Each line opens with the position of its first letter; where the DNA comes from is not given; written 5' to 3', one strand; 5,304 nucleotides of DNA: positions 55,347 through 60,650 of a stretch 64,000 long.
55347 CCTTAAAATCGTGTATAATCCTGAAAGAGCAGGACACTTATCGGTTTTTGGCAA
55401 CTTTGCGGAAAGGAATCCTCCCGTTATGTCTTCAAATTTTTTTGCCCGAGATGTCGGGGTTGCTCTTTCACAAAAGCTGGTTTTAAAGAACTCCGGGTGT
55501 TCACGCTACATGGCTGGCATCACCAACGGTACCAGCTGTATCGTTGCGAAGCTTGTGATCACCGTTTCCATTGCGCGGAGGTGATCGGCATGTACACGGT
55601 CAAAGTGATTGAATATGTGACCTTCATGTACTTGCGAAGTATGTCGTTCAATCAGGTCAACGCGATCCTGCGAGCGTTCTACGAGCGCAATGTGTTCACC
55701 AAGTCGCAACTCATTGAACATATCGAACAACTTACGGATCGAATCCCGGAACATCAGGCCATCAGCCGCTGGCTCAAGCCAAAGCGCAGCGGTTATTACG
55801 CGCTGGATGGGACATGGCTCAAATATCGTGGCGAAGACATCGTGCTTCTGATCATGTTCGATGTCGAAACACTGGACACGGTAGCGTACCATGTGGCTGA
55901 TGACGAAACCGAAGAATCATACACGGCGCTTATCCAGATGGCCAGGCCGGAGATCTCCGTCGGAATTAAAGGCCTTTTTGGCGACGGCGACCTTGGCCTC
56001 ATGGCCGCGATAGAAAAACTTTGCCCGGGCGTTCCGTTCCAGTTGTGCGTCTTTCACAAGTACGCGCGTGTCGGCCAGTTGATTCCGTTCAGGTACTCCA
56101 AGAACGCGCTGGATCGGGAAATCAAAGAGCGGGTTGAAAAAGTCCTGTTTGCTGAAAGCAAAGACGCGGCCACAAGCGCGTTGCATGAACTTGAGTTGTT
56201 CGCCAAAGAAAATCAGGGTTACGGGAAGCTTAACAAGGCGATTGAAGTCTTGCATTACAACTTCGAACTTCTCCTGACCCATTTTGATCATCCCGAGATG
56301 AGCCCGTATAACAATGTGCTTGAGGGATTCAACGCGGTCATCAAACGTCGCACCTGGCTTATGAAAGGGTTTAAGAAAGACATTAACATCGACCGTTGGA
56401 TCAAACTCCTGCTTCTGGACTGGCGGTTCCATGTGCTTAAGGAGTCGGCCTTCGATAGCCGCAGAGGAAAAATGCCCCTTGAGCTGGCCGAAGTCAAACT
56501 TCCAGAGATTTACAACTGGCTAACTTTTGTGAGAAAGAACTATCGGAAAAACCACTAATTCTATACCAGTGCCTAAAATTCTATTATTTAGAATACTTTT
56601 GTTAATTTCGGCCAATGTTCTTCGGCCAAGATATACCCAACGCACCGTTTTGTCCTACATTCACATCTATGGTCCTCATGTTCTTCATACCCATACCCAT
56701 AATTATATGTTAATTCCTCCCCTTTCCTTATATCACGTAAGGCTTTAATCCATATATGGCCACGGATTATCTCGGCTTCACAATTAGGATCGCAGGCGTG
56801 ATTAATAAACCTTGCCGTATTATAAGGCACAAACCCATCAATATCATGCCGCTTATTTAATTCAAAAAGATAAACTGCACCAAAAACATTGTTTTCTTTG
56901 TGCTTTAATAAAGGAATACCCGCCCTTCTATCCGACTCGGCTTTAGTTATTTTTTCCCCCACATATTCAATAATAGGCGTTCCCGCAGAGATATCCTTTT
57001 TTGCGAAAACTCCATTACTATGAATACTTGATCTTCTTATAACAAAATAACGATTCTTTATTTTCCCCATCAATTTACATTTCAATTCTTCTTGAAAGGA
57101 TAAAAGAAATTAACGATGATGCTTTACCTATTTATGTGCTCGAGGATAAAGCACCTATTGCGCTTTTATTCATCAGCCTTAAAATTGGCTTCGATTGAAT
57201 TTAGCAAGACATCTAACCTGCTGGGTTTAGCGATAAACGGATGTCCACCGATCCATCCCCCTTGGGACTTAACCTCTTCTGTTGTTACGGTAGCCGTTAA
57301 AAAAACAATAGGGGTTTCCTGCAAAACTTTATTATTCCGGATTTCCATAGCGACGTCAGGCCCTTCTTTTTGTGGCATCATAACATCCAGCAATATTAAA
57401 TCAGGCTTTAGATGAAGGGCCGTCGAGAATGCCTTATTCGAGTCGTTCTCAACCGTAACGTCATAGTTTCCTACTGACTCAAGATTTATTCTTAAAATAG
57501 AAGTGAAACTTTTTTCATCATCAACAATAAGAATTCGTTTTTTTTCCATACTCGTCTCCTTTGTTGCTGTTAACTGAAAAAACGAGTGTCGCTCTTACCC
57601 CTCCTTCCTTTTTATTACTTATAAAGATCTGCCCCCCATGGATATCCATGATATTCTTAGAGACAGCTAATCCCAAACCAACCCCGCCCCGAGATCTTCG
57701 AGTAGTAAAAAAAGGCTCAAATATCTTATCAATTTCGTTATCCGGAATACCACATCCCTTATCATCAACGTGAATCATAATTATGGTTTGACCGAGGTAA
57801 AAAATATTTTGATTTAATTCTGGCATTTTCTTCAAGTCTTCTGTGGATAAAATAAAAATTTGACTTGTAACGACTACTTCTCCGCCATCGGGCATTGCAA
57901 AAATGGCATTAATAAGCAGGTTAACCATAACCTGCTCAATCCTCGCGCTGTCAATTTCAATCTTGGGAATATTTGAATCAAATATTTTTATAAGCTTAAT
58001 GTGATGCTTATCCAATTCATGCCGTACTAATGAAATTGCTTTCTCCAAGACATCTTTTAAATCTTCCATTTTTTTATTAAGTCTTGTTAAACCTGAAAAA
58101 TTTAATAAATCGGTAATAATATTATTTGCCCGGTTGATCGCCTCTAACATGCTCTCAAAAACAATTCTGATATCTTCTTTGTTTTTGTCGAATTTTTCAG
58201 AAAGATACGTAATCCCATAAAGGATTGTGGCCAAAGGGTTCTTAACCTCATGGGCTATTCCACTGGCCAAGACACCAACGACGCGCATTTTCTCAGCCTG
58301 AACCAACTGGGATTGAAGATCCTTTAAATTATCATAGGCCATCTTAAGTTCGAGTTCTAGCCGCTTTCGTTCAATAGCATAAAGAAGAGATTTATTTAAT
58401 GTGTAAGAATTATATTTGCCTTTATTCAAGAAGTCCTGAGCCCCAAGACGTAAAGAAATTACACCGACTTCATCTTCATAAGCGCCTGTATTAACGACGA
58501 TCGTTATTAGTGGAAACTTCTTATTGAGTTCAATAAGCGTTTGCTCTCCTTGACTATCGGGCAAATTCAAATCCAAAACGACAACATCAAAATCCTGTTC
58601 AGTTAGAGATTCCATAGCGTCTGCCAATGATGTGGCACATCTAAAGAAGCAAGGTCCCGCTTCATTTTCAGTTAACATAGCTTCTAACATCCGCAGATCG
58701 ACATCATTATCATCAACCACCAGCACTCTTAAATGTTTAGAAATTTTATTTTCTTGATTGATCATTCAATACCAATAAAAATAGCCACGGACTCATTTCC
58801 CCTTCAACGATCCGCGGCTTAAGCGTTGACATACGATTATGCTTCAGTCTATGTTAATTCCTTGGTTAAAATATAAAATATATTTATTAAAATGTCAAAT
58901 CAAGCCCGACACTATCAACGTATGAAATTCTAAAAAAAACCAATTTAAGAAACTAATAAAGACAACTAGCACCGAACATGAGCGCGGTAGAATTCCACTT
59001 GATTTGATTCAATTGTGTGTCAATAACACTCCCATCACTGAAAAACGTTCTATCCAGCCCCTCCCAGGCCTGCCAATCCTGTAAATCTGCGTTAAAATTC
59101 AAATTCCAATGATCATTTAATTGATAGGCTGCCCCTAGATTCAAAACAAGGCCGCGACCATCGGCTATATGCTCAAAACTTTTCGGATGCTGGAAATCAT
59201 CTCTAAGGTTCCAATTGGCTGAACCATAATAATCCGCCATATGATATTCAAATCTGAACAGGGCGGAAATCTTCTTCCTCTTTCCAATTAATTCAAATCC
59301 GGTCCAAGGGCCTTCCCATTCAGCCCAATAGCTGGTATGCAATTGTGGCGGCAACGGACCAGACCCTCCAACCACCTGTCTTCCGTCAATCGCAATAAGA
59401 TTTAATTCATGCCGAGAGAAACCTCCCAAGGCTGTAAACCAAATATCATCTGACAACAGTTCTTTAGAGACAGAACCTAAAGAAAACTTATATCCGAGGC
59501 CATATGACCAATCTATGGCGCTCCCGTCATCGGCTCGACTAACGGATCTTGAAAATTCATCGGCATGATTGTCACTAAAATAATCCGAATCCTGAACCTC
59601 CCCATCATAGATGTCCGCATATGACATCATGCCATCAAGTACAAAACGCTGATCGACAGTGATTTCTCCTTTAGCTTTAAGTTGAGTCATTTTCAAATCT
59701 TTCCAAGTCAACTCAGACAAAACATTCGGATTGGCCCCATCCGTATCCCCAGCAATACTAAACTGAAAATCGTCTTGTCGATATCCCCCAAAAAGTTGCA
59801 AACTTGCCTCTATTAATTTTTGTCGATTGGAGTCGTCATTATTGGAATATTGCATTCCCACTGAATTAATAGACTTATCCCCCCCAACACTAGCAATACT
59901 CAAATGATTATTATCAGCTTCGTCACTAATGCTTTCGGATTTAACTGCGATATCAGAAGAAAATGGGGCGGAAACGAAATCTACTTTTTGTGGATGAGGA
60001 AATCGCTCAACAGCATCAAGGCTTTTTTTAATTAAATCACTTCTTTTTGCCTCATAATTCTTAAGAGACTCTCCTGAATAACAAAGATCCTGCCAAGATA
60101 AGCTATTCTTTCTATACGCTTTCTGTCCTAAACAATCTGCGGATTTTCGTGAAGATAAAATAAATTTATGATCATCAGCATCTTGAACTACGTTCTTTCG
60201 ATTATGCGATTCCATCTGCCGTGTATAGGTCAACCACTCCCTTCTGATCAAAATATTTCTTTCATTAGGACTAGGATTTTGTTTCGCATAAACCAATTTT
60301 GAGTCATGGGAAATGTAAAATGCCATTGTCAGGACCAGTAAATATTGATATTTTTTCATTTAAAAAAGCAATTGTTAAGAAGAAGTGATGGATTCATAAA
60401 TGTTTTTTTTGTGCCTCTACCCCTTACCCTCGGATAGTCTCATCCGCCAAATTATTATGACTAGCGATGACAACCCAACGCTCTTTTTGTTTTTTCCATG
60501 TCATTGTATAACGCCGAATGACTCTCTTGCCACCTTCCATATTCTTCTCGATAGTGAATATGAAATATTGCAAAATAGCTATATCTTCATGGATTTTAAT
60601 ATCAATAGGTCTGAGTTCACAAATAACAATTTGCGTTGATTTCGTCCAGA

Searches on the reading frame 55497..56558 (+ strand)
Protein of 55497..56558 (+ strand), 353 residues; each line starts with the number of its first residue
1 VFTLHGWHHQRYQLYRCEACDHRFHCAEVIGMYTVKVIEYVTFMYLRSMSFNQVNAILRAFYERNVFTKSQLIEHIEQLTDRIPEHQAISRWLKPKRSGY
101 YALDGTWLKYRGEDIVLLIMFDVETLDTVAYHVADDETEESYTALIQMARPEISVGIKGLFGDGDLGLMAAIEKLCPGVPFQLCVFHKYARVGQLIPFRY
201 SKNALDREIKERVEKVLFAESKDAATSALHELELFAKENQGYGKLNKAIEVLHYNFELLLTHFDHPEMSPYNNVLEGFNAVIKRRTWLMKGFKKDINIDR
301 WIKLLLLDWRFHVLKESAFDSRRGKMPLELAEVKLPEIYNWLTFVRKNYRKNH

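Call 52: search_protein_families(library=pfam, proteins=[window:55497-56558:+], max_evalue=0.00001)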
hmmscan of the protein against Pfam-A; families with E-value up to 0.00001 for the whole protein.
window:55497-56558:+ (353 aa): 2 families
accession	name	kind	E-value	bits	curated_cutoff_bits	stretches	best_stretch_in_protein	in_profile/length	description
PF00872.24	Transposase_mut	-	2.3e-13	50.2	21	1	38-308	104-371/379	Transposase, Mutator family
PF10551.15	MULE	-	8.1e-06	26.6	27.6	0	103-189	4-97/99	MULE transposase domain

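Call 74: search_protein_families(library=ncbifam, proteins=[window:55497-56558:+], max_evalue=0.01)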
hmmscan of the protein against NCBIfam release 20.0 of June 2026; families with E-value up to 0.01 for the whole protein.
window:55497-56558:+ (353 aa): 5 families
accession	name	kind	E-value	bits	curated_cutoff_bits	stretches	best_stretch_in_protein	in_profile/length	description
NF033543.2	transpos_IS256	equivalog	5.2e-20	71.7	150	1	37-301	64-330/338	IS256 family transposase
NF033544.1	transpos_IS1249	exception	7.4e-10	38.5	300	1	102-240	97-224/382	IS1249 family transposase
NF048019.1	IS256_Zn_var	equivalog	2.7e-09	36.7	150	1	9-295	14-289/304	IS256 family transposase, variant Zn-binding type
NF033587.1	transpos_IS6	equivalog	3.4e-06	26.9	125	0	35-148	8-116/202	IS6 family transposase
NF033558.1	transpos_IS1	equivalog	0.00013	22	100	1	5-60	12-67/199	IS1 family transposase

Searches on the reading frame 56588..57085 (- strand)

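Call 52: search_protein_families(library=pfam, proteins=[window:56588-57085:-], max_evalue=0.00001)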
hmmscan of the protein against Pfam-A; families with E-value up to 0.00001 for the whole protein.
window:56588-57085:- (165 aa): 1 family
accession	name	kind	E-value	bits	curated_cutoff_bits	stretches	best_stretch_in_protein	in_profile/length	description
PF00856.33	SET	-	2.7e-26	92.4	22.4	1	25-130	3-105/105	SET domain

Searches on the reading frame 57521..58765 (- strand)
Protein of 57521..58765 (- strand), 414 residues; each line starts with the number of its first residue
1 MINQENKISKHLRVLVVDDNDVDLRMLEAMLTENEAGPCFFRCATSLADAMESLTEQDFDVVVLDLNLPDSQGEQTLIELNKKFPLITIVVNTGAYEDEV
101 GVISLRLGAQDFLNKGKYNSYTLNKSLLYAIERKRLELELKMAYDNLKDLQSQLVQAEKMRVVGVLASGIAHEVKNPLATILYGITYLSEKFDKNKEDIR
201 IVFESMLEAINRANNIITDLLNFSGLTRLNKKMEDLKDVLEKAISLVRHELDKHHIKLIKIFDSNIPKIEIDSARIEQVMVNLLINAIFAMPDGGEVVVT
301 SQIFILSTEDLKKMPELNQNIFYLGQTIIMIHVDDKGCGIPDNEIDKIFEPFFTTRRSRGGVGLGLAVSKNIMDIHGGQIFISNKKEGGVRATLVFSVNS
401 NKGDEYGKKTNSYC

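Call 52: search_protein_families(library=pfam, proteins=[window:57521-58765:-], max_evalue=0.00001)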
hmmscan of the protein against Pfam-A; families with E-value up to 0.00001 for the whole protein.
window:57521-58765:- (414 aa): 3 families
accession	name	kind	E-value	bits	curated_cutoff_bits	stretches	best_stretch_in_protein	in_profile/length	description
PF02518.31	HATPase_c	-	4e-19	69.5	26.4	1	272-397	2-108/111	Histidine kinase-, DNA gyrase B-, and HSP90-like ATPase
PF00072.30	Response_reg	-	1.6e-15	57.7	30.2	1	14-115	1-99/111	Response regulator receiver domain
PF00512.31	HisKA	-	1.1e-09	38.6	26.9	1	166-224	5-61/66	His Kinase A (phospho-acceptor) domain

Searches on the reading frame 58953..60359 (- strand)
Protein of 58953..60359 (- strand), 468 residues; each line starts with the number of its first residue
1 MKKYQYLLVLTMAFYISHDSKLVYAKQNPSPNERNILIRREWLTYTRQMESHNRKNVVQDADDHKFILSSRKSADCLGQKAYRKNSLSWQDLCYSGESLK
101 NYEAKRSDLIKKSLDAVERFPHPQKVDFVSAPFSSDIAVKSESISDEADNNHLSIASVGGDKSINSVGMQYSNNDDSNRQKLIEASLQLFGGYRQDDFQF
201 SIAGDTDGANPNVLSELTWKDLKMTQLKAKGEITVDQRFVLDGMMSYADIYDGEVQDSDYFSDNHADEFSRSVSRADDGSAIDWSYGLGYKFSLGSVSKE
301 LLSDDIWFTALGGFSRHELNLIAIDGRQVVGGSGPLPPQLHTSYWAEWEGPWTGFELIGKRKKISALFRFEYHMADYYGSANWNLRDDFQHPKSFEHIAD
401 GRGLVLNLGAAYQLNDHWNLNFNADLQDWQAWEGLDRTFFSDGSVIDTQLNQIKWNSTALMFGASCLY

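Call 52: search_protein_families(library=pfam, proteins=[window:58953-60359:-], max_evalue=0.00001)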
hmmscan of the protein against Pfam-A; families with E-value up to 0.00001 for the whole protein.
window:58953-60359:- (468 aa): 2 families
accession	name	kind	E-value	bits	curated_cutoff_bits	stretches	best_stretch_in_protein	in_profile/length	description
PF17251.8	Pom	-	1.6e-53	182.3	22.4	1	191-463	4-280/285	Protochlamydia outer membrane protein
PF13505.12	OMP_b-brl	-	4.3e-06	27.4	28.7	0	163-295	20-141/175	Outer membrane protein beta-barrel domain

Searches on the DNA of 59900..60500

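Call 56: search_with_rna_model(model_id=R1, source=window, start=59900, end=60500, filters=off, max_evalue=1, show_alignments=1)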
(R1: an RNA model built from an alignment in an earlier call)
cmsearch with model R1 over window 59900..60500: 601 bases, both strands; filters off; matches with E-value up to 1: 3.
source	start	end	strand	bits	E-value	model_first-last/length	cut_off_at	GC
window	60138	60237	+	37.2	2.5e-08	1-100/100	no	0.38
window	60119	60180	-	6.4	0.22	1-100/100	no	0.32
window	60297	60382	+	4.5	0.6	1-100/100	no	0.28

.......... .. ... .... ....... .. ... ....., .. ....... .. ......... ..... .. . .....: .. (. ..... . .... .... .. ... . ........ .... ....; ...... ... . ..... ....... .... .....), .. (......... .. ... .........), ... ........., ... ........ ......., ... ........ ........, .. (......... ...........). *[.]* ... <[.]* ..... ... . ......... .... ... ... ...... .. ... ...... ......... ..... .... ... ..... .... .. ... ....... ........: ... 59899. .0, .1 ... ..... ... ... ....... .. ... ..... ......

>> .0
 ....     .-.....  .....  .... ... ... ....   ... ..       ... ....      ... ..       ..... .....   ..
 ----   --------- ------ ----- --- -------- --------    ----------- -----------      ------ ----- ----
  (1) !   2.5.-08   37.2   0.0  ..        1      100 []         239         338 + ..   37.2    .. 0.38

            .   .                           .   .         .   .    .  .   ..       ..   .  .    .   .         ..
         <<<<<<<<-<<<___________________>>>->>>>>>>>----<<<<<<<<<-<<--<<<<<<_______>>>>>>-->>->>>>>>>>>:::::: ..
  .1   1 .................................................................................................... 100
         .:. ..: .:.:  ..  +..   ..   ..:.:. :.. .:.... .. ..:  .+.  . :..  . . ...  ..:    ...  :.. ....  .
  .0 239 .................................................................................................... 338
